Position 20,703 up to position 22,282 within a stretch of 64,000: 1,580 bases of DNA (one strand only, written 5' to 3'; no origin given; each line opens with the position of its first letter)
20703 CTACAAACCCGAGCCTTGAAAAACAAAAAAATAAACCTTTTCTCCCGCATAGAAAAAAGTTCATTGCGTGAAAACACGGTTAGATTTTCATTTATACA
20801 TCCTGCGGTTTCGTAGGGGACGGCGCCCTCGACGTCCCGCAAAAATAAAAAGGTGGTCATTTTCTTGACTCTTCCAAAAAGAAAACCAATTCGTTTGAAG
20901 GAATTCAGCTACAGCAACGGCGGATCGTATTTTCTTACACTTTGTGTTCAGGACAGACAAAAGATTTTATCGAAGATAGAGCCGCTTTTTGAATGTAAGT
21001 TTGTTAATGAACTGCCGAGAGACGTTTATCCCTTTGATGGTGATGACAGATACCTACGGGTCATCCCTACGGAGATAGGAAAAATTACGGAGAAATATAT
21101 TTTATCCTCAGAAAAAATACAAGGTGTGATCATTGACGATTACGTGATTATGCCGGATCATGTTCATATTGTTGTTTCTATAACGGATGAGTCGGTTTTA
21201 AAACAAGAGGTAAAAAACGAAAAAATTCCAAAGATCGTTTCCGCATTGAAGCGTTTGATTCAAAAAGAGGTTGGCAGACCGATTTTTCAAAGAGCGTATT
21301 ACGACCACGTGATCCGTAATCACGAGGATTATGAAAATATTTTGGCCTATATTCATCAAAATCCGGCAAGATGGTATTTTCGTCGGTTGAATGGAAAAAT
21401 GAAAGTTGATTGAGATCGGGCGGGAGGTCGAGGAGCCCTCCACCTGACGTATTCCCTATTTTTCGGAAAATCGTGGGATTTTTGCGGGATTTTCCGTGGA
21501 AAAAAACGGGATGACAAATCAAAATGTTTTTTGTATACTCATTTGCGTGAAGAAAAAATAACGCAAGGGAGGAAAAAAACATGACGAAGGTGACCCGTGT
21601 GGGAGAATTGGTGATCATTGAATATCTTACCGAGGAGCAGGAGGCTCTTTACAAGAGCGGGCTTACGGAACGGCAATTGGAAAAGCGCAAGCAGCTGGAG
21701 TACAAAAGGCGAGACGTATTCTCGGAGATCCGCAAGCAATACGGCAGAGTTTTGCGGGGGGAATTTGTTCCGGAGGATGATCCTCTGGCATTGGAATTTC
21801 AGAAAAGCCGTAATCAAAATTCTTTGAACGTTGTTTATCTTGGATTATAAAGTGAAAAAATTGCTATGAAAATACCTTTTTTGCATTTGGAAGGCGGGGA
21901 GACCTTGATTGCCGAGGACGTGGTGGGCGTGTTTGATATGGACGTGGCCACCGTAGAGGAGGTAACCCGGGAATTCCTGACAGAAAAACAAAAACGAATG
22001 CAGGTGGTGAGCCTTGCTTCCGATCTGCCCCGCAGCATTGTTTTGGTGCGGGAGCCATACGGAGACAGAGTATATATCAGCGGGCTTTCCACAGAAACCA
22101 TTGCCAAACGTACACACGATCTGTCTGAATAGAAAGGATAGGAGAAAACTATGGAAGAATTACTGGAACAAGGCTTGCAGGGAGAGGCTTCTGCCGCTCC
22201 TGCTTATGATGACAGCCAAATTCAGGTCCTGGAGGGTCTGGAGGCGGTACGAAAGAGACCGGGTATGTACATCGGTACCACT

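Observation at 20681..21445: A REP-associated tyrosine transposase (RAYT) gene with flanking inverted REPs is inserted in the recF-remB-gyrB backbone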

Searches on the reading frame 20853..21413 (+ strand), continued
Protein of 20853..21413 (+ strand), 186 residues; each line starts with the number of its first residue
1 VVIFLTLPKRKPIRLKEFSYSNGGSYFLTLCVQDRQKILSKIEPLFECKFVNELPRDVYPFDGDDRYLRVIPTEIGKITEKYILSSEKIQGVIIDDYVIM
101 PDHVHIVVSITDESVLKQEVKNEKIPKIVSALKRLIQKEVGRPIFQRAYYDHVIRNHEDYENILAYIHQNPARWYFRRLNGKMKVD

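Call 56: predict_structure(alignment_id=A3)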
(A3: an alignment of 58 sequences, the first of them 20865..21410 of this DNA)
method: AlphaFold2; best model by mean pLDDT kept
length: 182 residues; sequences in the alignment: 58
mean_pLDDT: 88.6   pTM: 0.83
mean pLDDT of the five models: 88.6, 88.6, 87.5, 87.3, 86.8
residues with pLDDT >= 90: 124; 70-90: 37; 50-70: 19; < 50: 2
segments of 3 or more residues with pLDDT < 50: none
pLDDT, mean of each block of 10 residues (from residue 1): 74 71 97 97 82 86 94 98 94 98 89 63 95 98 95 95 95 81 44
secondary structure, 60 per line:
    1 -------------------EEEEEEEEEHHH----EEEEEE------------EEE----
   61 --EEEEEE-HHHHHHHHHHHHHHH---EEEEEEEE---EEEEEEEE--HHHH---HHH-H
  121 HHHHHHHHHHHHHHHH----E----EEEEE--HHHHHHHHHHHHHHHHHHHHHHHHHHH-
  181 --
elements in order: E20-28 E36-41 E54-56 E63-68 H70-84 E88-95 E99-106 H109-112 H120-136 E146-150 H153-179

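Call 59: fold_search(model_id=the predicted structure, library=pdb)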
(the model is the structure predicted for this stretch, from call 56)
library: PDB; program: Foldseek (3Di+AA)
matches with E <= 10: 753; with E <= 0.001: 29
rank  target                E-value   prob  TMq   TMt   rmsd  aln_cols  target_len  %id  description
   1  4er8_A                3.1e-06  1.00  0.56  0.61   5.0       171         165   18  Structure of the REP associates tyrosine transposase bound to a REP hairpin (released 2012-08-15)
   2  2xm3_A                2.3e-05  1.00  0.45  0.63   6.3       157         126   18  Deinococcus radiodurans ISDra2 Transposase Left end DNA complex (released 2010-10-13)
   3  2xma_B                2.3e-05  1.00  0.45  0.58   9.8       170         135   14  DEINOCOCCUS RADIODURANS ISDRA2 TRANSPOSASE RIGHT END DNA COMPLEX (released 2010-10-13)
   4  2ec2_E                2.6e-05  1.00  0.46  0.62   9.2       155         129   15  Crystal structure of transposase from Sulfolobus tokodaii (released 2007-02-27)
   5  2xma_A                2.7e-05  1.00  0.44  0.56  10.0       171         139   15  DEINOCOCCUS RADIODURANS ISDRA2 TRANSPOSASE RIGHT END DNA COMPLEX (released 2010-10-13)
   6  2xma_E                3.5e-05  1.00  0.44  0.55  10.2       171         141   15  DEINOCOCCUS RADIODURANS ISDRA2 TRANSPOSASE RIGHT END DNA COMPLEX (released 2010-10-13)
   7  2xqc_D                3.7e-05  1.00  0.44  0.58   6.2       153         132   14  DEINOCOCCUS RADIODURANS ISDRA2 TRANSPOSASE COMPLEXED WITH LEFT END RECOGNITION AND CLEAVAGE SITE AND ZN (released 2010-10-13)
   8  2ec2_F                3.9e-05  1.00  0.44  0.60   8.6       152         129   14  Crystal structure of transposase from Sulfolobus tokodaii (released 2007-02-27)
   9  2xm3_D                4.7e-05  1.00  0.45  0.61   6.3       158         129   18  Deinococcus radiodurans ISDra2 Transposase Left end DNA complex (released 2010-10-13)
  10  2xo6_D                5.6e-05  1.00  0.45  0.60   6.2       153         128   14  DEINOCOCCUS RADIODURANS ISDRA2 TRANSPOSASE Y132F MUTANT COMPLEXED WITH LEFT END RECOGNITION AND CLEAVAGE SITE (released 2010-10-13)
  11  2f4f_A                5.6e-05  1.00  0.44  0.59   8.7       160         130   16  Crystal structure of IS200 transposase (released 2005-12-13)
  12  2xo6_A                5.9e-05  1.00  0.45  0.59   5.9       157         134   16  DEINOCOCCUS RADIODURANS ISDRA2 TRANSPOSASE Y132F MUTANT COMPLEXED WITH LEFT END RECOGNITION AND CLEAVAGE SITE (released 2010-10-13)
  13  2xm3_B                6.7e-05  1.00  0.44  0.59   8.7       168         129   15  Deinococcus radiodurans ISDra2 Transposase Left end DNA complex (released 2010-10-13)
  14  2xm3_C                8.5e-05  1.00  0.45  0.61   5.6       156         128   16  Deinococcus radiodurans ISDra2 Transposase Left end DNA complex (released 2010-10-13)
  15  2a6m_B                8.5e-05  1.00  0.45  0.53  17.1       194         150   12  Crystal Structure of the ISHp608 Transposase (released 2005-10-25)
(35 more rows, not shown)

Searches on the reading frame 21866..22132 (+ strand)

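Call 3: search_protein_families(library=pfam, proteins=[window:21866-22132:+], max_evalue=0.1)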
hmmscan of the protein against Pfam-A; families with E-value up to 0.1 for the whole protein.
window:21866-22132:+ (88 aa): 1 family
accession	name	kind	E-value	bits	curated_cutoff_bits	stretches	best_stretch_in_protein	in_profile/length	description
PF04025.18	RemA-like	-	0.00094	19.7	26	1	5-82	1-72/73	Extracellular matrix regulatory protein A-like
